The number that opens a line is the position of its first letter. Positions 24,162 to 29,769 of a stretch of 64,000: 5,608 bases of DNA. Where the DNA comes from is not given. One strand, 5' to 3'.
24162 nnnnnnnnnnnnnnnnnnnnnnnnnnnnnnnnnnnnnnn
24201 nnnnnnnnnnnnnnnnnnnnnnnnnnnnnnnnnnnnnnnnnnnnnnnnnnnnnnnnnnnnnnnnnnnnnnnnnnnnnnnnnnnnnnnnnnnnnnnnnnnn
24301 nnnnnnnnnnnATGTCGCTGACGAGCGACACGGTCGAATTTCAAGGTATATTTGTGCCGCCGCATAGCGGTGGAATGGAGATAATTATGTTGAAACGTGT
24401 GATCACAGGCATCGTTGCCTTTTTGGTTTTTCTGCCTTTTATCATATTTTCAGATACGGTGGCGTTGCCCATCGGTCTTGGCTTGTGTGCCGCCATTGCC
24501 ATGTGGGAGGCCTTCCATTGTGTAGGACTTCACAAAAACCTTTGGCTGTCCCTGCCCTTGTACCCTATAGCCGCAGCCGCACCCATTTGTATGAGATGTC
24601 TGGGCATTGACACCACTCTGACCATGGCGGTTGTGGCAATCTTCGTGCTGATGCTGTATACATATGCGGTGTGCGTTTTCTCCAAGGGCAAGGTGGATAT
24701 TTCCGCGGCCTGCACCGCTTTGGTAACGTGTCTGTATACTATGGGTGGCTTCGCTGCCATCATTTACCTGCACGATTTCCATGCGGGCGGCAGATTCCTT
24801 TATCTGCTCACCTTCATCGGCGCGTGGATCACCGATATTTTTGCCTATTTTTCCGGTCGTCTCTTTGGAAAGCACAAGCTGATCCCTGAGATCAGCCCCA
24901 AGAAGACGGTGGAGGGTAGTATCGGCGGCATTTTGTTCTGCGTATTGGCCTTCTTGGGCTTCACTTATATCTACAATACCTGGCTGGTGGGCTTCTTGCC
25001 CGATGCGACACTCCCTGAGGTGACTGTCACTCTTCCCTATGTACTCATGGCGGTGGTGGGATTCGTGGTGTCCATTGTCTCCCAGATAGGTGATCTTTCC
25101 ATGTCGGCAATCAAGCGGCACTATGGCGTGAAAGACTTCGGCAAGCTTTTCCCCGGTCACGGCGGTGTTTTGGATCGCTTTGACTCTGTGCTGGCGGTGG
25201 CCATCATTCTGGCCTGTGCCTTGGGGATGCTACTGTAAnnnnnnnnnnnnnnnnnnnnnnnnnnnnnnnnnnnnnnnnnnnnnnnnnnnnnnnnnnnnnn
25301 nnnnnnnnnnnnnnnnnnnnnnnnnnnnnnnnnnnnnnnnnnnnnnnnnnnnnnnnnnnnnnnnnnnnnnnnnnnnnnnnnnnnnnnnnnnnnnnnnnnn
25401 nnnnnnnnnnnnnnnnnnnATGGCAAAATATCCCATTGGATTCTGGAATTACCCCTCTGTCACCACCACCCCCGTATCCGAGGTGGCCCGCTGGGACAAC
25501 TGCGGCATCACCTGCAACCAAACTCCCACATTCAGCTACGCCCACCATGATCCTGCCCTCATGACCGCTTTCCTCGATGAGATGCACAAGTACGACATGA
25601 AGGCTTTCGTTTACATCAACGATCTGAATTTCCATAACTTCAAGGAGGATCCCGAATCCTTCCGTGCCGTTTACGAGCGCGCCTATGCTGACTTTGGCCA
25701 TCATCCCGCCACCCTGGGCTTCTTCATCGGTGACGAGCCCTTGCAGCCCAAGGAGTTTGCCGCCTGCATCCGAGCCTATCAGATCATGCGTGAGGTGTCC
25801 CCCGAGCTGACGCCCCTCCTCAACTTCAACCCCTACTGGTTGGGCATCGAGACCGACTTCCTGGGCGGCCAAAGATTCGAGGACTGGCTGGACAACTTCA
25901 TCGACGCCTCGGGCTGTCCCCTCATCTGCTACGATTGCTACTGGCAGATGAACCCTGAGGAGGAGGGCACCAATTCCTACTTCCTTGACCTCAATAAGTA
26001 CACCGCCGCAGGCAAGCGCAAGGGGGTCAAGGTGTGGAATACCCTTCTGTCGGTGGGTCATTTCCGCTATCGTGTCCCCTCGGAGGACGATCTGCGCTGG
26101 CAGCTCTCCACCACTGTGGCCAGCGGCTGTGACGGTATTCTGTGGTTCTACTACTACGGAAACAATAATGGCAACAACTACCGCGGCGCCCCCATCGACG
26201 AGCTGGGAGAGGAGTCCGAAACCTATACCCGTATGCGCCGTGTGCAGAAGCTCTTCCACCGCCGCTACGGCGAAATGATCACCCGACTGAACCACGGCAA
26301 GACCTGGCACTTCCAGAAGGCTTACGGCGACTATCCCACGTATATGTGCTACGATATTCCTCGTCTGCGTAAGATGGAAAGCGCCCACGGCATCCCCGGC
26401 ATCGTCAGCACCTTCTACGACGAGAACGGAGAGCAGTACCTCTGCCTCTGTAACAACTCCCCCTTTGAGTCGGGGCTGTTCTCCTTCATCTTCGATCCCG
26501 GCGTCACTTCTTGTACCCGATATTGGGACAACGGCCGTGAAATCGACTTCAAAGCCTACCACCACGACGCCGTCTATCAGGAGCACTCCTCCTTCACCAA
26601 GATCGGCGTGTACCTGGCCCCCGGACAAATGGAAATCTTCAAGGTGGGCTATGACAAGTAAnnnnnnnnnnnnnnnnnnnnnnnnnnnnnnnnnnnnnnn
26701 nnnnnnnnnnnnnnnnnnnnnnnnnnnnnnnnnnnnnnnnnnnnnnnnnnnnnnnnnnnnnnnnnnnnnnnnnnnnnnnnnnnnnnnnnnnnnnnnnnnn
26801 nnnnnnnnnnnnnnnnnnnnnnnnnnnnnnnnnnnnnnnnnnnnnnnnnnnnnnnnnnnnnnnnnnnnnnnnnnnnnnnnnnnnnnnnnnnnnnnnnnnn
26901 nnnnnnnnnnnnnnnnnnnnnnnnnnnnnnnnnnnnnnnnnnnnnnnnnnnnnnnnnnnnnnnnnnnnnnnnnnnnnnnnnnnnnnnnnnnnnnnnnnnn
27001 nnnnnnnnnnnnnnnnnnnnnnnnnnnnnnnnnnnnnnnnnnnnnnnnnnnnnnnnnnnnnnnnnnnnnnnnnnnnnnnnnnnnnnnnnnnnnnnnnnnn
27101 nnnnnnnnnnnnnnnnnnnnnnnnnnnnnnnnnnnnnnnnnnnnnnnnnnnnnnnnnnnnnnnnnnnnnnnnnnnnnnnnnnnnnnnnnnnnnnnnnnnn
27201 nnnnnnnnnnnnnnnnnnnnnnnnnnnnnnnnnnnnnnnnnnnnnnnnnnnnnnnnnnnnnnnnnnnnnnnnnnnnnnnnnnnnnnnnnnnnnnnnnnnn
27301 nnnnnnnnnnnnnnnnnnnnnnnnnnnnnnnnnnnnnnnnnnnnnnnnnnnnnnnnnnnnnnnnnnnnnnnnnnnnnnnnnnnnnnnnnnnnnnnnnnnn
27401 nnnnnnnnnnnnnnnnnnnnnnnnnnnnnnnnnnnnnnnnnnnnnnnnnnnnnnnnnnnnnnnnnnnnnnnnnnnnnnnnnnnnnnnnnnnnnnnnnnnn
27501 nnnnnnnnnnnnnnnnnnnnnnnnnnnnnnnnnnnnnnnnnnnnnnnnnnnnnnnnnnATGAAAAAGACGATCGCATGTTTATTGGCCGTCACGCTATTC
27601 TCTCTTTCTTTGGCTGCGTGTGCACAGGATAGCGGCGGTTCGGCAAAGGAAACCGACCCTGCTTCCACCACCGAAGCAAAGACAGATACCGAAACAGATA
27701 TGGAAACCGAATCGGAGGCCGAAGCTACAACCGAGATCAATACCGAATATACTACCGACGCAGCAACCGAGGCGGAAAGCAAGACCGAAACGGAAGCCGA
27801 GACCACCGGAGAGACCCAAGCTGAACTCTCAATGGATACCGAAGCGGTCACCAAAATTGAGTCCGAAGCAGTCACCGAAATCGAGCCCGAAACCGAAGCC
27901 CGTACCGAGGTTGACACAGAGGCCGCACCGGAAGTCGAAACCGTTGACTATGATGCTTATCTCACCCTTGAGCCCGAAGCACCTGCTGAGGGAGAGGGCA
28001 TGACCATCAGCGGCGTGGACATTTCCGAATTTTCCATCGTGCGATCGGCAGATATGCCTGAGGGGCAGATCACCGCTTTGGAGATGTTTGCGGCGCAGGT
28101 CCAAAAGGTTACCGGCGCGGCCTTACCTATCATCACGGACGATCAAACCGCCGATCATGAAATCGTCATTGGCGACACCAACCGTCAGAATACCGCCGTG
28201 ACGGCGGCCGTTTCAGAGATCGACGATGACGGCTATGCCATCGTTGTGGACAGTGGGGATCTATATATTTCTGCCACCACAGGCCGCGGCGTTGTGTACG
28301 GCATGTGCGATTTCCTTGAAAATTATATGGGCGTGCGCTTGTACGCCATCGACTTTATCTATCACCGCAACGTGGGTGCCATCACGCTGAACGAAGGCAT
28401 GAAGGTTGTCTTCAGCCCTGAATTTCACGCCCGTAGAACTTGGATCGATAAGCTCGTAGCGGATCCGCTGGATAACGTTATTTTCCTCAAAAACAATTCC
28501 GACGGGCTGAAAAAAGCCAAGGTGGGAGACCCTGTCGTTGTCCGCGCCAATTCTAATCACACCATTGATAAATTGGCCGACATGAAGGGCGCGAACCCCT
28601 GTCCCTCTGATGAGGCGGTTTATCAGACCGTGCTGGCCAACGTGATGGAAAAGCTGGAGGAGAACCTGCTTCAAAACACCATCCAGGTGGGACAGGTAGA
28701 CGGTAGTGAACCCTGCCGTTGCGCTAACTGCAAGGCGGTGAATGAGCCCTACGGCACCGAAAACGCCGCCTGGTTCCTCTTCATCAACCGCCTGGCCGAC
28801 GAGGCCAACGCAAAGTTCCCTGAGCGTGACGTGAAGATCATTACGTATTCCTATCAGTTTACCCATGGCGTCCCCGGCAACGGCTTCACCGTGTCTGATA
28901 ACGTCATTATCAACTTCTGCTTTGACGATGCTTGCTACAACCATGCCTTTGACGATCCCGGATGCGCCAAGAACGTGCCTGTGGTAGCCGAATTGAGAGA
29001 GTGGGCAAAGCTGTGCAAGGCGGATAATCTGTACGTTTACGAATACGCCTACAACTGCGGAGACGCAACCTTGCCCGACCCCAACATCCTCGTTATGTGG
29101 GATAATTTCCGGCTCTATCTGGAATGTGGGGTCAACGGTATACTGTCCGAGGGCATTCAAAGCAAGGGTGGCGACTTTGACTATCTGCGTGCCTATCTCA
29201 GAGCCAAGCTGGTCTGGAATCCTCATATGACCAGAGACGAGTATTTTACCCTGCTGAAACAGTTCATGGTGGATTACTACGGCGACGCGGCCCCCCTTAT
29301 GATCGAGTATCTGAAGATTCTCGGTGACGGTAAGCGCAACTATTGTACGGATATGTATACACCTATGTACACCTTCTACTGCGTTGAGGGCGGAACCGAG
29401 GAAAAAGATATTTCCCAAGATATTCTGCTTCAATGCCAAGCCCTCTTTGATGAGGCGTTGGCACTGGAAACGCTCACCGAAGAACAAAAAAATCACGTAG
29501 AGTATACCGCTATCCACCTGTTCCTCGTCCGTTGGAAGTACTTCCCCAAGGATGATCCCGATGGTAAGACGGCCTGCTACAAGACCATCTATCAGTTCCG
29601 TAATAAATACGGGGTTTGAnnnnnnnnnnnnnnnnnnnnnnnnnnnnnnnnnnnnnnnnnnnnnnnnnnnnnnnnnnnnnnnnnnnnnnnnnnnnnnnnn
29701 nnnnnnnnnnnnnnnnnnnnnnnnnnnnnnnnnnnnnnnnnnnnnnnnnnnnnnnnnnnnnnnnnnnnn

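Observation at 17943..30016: The same ~190-bp cassette is flipped between two near-identical copies 11.7 kb apart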

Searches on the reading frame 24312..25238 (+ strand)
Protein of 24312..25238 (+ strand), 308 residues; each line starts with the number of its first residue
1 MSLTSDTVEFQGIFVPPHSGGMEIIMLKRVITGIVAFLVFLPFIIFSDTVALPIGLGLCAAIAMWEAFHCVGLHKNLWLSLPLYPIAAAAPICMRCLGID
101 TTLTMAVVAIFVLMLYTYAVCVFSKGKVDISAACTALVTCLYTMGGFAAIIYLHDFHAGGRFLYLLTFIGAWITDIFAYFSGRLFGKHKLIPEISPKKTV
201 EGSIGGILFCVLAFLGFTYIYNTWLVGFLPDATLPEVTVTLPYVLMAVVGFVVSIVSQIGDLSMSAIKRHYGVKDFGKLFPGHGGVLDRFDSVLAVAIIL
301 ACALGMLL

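Call 33: find_related_loci(query=window:24312-25238:+, collection=genome_contigs, flank=10000)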
Query window:24312-25238:+ (308 aa) in genome_contigs; peptide patterns used: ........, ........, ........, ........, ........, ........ (x = any residue, [..] = any of these).
155 stretches matched a pattern; 121 encode a relative of the query (tblastn E <= 1e-3); the best 80 are kept; 80 distinct loci.
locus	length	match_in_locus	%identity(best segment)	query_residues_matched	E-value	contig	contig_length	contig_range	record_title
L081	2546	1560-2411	75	25-308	1e-147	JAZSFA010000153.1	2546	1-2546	MAG: Eubacteriales bacterium isolate T1900044586_TS20190052.MAGScoT_cleanbin_000011 SGB_598_k141_47785, whole genome sho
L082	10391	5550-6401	75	25-308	2e-135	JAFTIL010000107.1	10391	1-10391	MAG: Clostridia bacterium isolate RGIG3848 Roe_deer_Cecum-1__c676110, whole genome shotgun sequence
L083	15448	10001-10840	71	24-308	3e-133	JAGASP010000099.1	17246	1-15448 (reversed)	MAG: Clostridia bacterium isolate RGIG8736 Water_deer_Colon-4__c275343, whole genome shotgun sequence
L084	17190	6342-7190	69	26-308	1e-131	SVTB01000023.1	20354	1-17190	MAG: Oscillospiraceae bacterium isolate SIG684 NODE_49209_length_20354_cov_1.959905, whole genome shotgun sequence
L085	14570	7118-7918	58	26-300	3e-95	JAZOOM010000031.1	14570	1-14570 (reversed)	MAG: Eubacteriales bacterium isolate T1900045628_YK20190322.MAGScoT_cleanbin_000023 SGB_8045_k141_1062492, whole genome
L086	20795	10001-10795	52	26-300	3e-87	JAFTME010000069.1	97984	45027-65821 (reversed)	MAG: Clostridia bacterium isolate RGIG3945 Roe_deer_Cecum-3__c282326, whole genome shotgun sequence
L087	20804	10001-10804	53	21-300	1e-84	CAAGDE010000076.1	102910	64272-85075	MAG TPA_asm: Clostridia bacterium, isolate HGM12690, WGS project CAAGDE010000000 data, contig: SRS476144_126_k119_122149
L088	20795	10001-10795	52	26-300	7e-84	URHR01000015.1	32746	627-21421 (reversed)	uncultured Clostridiales bacterium isolate UMGS1014 genome assembly, contig: NODE_1148_length_32746_cov_4.505430, whole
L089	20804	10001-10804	50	25-300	6e-83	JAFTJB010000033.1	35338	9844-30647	MAG: Clostridia bacterium isolate RGIG3864 Roe_deer_Cecum-1__c143743, whole genome shotgun sequence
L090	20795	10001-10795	51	26-300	1e-82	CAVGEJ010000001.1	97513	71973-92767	Eubacterium sp. CAG:180 isolate H07667-L1_cleanbin_000017 genome assembly, contig: Spades_H07667-L1_contig_109, whole ge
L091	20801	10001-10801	51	26-300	7e-82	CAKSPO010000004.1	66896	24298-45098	MAG: uncultured Eubacteriales bacterium isolate REFINED_METABAT215_TOP10_CONTIGS_1500_ASSEMBLY_K77_MERGED__Hadza_MoBio_h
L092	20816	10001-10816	49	24-303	1e-81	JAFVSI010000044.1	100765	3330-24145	MAG: Clostridia bacterium isolate RGIG5350 Sheep_Colon-3__c1305, whole genome shotgun sequence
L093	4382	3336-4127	52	26-300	6e-82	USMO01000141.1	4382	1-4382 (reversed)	uncultured Clostridiales bacterium isolate UMGS1865 genome assembly, contig: NODE_9197_length_4382_cov_2.709498, whole g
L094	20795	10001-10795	53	26-300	6e-81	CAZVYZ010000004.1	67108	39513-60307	MAG TPA_asm: uncultured Ruminococcus sp. isolate binchicken_co370_207 genome assembly, contig: NODE_576_length_67108_cov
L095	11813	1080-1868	49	26-301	2e-80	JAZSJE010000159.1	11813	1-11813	MAG: Eubacteriales bacterium isolate T1900044565_TS20190031.MAGScoT_cleanbin_000063 SGB_404_k141_2966131, whole genome s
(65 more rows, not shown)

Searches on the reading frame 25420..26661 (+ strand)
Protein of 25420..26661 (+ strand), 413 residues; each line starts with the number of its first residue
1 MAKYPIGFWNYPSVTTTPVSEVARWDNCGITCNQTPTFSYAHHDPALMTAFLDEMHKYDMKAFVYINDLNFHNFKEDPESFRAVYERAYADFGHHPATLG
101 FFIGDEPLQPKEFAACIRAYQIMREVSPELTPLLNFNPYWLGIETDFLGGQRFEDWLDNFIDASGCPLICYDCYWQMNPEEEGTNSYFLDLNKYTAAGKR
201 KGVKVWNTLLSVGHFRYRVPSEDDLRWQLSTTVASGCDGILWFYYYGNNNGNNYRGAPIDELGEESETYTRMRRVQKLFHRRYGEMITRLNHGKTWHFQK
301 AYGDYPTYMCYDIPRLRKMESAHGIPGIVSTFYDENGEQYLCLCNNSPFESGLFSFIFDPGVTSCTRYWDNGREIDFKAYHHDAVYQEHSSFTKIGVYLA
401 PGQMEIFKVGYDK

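Call 83: search_protein_families(library=pfam, proteins=[window:25420-26661:+], max_evalue=0.00001)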
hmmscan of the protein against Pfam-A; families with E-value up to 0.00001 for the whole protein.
window:25420-26661:+ (413 aa): 0 families

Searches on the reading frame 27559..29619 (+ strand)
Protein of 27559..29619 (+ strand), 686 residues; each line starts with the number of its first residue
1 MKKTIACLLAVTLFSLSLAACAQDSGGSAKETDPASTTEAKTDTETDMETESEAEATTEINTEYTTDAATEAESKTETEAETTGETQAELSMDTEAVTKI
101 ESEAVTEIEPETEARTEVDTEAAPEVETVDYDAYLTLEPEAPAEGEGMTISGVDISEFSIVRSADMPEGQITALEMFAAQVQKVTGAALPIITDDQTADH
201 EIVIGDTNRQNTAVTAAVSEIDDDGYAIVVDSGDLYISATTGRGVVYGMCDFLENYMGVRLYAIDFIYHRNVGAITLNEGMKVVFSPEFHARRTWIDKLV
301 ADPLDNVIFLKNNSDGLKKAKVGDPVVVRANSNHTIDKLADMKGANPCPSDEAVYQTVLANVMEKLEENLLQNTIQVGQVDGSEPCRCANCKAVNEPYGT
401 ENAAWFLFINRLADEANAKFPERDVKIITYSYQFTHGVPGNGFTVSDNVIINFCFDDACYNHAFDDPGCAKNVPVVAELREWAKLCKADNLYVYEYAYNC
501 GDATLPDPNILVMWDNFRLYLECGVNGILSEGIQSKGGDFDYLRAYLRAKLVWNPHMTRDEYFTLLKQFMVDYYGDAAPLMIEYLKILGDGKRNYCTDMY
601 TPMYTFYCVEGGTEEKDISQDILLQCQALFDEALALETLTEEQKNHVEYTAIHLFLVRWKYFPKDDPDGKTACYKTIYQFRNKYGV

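Call 67: find_encoding_contigs(protein=window:27559-29619:+, flank=1500, max_places=10)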
Protein window:27559-29619:+ (686 aa): 13 contigs read that carry it; 9 places shown.
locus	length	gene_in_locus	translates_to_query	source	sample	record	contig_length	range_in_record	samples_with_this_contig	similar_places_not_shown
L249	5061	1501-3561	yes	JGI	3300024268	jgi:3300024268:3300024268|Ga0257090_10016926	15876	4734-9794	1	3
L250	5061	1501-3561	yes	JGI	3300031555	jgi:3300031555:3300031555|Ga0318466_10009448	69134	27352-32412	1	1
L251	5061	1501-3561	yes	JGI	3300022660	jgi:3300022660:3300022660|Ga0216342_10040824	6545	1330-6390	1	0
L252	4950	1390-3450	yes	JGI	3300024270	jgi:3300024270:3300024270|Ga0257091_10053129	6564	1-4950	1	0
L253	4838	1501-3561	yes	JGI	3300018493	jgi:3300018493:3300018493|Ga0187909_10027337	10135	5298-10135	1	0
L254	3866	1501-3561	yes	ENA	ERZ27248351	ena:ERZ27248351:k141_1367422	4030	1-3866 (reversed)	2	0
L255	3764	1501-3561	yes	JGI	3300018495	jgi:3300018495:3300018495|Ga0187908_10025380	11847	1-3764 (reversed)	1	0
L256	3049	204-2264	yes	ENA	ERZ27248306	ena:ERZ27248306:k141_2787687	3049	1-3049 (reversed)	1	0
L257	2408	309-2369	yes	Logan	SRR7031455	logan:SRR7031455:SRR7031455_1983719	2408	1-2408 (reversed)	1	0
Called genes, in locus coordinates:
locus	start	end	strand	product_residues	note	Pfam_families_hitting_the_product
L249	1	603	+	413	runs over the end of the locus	-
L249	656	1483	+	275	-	PF01261:AP_endonuc_2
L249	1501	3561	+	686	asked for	PF16126:DUF4838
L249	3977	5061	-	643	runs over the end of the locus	PF00664:ABC_membrane, PF02463:SMC_N (weak), PF00005:ABC_tran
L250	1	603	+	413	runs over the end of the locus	-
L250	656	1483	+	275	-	PF01261:AP_endonuc_2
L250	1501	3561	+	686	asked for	PF16126:DUF4838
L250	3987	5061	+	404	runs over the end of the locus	PF02670:DXP_reductoisom, PF08436:DXP_redisom_C, PF13288:DXPR_C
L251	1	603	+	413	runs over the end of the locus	-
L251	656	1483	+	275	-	PF01261:AP_endonuc_2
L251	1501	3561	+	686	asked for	PF16126:DUF4838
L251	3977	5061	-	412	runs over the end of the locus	?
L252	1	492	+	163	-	?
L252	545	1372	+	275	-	PF01261:AP_endonuc_2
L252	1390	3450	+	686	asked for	PF16126:DUF4838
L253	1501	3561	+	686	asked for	PF16126:DUF4838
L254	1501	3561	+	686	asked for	PF16126:DUF4838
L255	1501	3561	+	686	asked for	PF16126:DUF4838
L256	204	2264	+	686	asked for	PF16126:DUF4838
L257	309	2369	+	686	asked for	PF16126:DUF4838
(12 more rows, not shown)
